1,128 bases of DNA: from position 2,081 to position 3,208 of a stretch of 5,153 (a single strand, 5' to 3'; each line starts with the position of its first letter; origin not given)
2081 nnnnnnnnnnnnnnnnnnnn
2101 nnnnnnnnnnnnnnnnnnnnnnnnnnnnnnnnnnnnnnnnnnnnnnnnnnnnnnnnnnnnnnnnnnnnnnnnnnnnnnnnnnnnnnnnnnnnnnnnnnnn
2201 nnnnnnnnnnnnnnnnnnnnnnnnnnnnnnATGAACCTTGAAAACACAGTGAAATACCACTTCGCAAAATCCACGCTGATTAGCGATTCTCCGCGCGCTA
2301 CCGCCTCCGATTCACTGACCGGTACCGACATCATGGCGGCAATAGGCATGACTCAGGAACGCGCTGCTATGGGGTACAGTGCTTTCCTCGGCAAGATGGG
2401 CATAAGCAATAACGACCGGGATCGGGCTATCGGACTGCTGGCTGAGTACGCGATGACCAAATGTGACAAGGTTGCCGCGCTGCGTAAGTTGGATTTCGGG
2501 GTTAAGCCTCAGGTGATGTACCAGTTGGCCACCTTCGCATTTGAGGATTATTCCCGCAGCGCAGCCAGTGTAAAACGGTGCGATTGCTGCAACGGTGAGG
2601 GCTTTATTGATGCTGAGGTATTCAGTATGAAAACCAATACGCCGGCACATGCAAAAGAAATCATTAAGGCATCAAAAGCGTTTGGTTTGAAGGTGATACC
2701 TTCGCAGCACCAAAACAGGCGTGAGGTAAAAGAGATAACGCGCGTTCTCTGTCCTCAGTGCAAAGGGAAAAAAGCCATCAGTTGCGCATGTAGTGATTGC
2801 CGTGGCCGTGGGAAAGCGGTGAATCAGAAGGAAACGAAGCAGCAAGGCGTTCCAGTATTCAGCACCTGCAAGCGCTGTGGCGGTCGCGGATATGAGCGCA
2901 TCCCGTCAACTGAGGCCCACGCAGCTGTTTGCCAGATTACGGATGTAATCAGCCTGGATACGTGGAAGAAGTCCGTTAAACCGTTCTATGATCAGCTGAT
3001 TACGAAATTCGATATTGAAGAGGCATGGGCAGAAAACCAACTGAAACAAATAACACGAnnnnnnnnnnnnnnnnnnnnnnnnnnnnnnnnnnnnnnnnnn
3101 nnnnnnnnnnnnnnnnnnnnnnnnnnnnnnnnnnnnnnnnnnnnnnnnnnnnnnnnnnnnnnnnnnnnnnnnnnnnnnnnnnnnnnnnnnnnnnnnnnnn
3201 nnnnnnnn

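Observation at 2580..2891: Q antiterminator carries four DnaJ-like CxxCxGxG zinc-finger repeats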

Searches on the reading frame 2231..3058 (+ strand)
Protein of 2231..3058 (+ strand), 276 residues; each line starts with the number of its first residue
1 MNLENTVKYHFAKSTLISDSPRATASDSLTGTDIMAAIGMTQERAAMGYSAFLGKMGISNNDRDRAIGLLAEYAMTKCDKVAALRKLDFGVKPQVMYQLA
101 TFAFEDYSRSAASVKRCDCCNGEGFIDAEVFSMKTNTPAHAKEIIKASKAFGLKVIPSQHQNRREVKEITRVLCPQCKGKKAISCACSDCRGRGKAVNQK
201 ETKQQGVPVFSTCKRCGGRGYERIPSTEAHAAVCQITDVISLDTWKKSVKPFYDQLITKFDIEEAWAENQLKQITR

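Call 8: search_protein_families(library=pfam, proteins=[window:2231-3058:+], max_evalue=1)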
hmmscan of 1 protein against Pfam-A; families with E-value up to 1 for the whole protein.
window:2231-3058:+ (276 aa): 4 families
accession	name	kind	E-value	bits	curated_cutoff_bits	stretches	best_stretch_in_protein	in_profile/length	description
PF03589.19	Antiterm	-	2.1e-44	150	26.7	2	184-268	4-87/87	Antitermination protein Q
PF00684.25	DnaJ_CXXCXGXG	-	2.8e-06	27.9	32.7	1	174-221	1-52/65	DnaJ central domain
PF23733.2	GRXCR1-2_C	-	0.05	14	26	0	111-129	26-44/47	GRXCR1/2, C-terminal domain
PF25436.1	BSD2_CRD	-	0.68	10.6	27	0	172-219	3-46/69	BSD2 cysteine rich domain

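Call 9: search_protein_families(library=ncbifam, proteins=[window:2231-3058:+], max_evalue=1)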
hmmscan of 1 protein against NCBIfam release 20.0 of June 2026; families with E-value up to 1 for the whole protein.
window:2231-3058:+ (276 aa): 4 families
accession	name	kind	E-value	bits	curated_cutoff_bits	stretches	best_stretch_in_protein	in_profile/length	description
NF010871.0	PRK14278.1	equivalog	0.0092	14.9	502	1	163-220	131-192/378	molecular chaperone DnaJ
TIGR02349.1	DnaJ_bact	equivalog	0.015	14.7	377.2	1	170-221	142-197/354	molecular chaperone DnaJ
NF010885.0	PRK14292.1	equivalog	0.7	8.8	585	1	169-201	181-214/371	chaperone protein DnaJ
NF010872.0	PRK14279.1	equivalog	0.86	8.6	556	0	108-129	184-205/394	molecular chaperone DnaJ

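Call 10: search_protein_families(library=phrogs, proteins=[window:2231-3058:+], max_evalue=0.01)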
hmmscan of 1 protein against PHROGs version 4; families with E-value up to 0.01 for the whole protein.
window:2231-3058:+ (276 aa): 6 families
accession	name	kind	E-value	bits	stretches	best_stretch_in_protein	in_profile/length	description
phrog_127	-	transcription regulation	2.1e-103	346.4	1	1-276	1-252/253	anti-termination protein Q-like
phrog_25523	-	transcription regulation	1e-51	176.3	1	1-140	1-140/166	anti-termination protein Q-like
phrog_19003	-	unknown function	2.3e-51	173.8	1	165-276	3-114/114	-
phrog_14186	-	unknown function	9.3e-30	103.3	1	220-276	1-57/57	-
phrog_21867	-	unknown function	6.8e-23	81.6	1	1-56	1-56/58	-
phrog_3931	-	unknown function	0.0031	18.6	0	174-198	32-58/59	-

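Call 11: search_solved_structures(query=window:2231-3058:+, max_evalue=10, show_alignments=3)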
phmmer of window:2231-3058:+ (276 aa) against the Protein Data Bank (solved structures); distinct sequences matched with E-value up to 10: 6.
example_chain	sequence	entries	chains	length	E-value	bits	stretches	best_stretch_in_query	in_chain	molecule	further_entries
7ubm_Q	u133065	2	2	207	2.3e-47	164.9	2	1-113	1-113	Antitermination protein Q | Antitermination protein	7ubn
4mo1_A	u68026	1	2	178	3.1e-30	108.7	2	185-276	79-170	Antitermination protein Q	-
7ubj_A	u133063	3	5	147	6.3e-24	88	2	185-276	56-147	Antitermination protein Q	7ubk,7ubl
9ci1_1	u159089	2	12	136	0.094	15.4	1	131-195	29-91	Bundle Sheath Defective 2 | Protein BUNDLE SHEATH DEFECTIVE 2, chloroplastic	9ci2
9ycw_A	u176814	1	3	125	0.82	12.3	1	186-237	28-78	Ubiquitin carboxyl-terminal hydrolase 16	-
2ctt_A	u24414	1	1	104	1.1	11.8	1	202-234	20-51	DnaJ homolog subfamily A member 3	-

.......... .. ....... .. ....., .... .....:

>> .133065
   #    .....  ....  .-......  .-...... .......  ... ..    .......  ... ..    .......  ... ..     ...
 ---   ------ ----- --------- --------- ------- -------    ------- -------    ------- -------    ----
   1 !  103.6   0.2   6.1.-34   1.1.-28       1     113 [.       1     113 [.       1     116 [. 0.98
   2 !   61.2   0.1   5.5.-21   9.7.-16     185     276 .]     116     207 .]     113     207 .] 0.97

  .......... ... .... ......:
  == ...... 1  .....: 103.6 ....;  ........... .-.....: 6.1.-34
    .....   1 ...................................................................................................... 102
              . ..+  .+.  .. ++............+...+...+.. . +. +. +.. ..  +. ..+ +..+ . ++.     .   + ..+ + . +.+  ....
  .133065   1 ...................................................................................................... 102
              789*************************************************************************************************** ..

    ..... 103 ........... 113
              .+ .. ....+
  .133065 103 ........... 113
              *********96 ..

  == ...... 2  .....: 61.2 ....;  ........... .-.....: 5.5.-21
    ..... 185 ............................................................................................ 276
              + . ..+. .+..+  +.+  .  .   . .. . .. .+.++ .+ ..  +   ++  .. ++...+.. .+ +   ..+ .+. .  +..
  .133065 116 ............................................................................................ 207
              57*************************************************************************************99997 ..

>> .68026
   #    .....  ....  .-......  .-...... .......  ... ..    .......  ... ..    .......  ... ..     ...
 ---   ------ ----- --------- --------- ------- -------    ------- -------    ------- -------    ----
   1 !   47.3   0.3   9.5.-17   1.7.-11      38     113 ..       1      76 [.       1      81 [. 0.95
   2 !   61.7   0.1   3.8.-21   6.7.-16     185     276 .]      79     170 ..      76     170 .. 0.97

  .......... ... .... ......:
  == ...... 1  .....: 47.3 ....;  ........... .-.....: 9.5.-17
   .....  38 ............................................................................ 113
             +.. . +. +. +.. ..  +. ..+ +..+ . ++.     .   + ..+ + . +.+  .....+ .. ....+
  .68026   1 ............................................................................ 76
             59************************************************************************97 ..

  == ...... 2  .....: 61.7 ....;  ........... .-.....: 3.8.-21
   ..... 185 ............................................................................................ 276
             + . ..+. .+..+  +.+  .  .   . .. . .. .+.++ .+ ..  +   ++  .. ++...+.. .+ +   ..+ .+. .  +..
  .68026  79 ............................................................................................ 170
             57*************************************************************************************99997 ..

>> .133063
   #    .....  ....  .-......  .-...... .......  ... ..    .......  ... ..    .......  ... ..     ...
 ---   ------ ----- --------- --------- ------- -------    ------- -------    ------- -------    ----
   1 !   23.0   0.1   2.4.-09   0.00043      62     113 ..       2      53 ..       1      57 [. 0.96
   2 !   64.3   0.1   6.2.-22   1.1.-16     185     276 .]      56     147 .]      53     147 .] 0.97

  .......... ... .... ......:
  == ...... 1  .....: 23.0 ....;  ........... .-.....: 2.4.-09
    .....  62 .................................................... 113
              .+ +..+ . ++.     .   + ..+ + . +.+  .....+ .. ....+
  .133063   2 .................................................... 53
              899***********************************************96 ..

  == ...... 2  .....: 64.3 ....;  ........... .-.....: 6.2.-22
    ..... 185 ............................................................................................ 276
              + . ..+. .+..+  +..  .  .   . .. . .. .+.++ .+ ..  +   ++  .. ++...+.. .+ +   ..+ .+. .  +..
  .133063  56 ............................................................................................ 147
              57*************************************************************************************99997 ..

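Call 14: search_dna_similar(query=window:2231-3058:+, collection=phages, mode=protein, max_rows=60, rows=spread)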
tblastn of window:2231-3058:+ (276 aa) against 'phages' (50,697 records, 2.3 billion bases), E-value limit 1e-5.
Records with a match: 249; places in all: 251; records where one place covers at least 80% of the query: 243.
Best place of each record, by identity: >=99% 2; 60-80% 9; <60% 238.
By first word of the organism name: Escherichia 88; Salmonella 57; Enterobacteria 35; Klebsiella 24; Stx2c-converting 15; Erwinia 8; Yersinia 4; Cronobacter 3; Proteus 2; Providencia 2; and 8 more.
By host as written in the record: Escherichia coli 64; - 38; Salmonella enterica subsp. enterica serovar Typhimurium 15; Escherichia coli str. K-12 substr. MG1655 8; Klebsiella pneumoniae 7; Salmonella sp. 7; Salmonella typhimurium 7; Escherichia coli K-12 5; and 65 more.
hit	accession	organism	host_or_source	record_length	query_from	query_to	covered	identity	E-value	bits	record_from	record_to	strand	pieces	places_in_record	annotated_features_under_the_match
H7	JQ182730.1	Enterobacteria phage mEp237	Escherichia coli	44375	1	276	100%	99.3%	0e+0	573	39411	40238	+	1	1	late gene regulator Q | hypothetical protein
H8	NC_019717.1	Enterobacteria phage HK225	Escherichia coli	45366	1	276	100%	78.9%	7e-148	462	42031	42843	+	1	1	anti-termination protein Q-like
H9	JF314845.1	Cronobacter phage ES2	Cronobacter sakazakii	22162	1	276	100%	63.8%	4e-114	366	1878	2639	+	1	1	antitermination protein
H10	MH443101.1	Erwinia phage vB_EhrS_59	Erwinia horticola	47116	1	275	100%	59.3%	2e-102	332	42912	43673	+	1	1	antitermination protein Q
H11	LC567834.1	Stx2a-converting phage Stx2_EH1910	-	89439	1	276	100%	55.8%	6e-99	322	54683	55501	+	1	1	quuQ: phage antitermination protein Q | rusA: phage endonuclease RUS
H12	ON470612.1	Escherichia phage vB_EcoS-640R1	Escherichia coli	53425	1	276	100%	53.6%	8e-94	308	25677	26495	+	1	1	antitermination protein Q | holliday junction resolvase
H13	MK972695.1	Salmonella phage SI5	Salmonella sp.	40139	1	276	100%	49.5%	1e-79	267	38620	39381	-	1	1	antitermination protein | Nin protein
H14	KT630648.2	Salmonella phage SEN22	Salmonella enterica subsp. diarizonae ...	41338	1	276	100%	48.7%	1e-78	264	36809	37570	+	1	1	antitermination protein Q | NinZ protein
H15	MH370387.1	Salmonella phage S149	Salmonella enterica serotype ...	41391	1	275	100%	48.7%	6e-80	268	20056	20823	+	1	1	putative antitermination protein Q | NinZ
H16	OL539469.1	Proteus phage vB_PmiP_Brookers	Proteus mirabilis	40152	1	275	100%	46.5%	1e-69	238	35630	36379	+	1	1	putative antitermination protein | hypothetical protein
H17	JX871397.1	Enterobacteria phage phi80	Escherichia coli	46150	1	276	100%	40.1%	1e-57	204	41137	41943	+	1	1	late transcription antitermination protein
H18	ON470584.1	Escherichia phage vB_EcoM-689R6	Escherichia coli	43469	1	276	100%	38.4%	3e-47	174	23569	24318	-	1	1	antitermination protein Q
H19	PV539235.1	Klebsiella phage vB_Kpn_RAH1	Klebsiella pneumoniae KP26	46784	1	276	100%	38.3%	5e-56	199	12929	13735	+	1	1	antitermination protein Q | YlcG family protein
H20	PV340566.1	Escherichia phage PhiR47_1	Escherichia coli ECOR13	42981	1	276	100%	38.0%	1e-46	172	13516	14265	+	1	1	antitermination protein Q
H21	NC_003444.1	Enterobacteria phage SfV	Shigella flexneri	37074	1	276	100%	38.0%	2e-46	171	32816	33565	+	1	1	Q: anti-termination protein Q-like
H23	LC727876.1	Stx2c-converting phage Stx2c_PV98-693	-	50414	1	276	100%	38.0%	3e-46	171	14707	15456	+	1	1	none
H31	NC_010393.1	Phage Gifsy-2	Salmonella typhimurium LT2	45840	1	276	100%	36.1%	9e-49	178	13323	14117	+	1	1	prophage antitermination protein; late gene regulator; Lamba gpQ ... | hypothetical protein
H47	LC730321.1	Lambdavirus lambda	Escherichia coli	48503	1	276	81%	44.0%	2e-28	197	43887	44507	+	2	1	record has no annotation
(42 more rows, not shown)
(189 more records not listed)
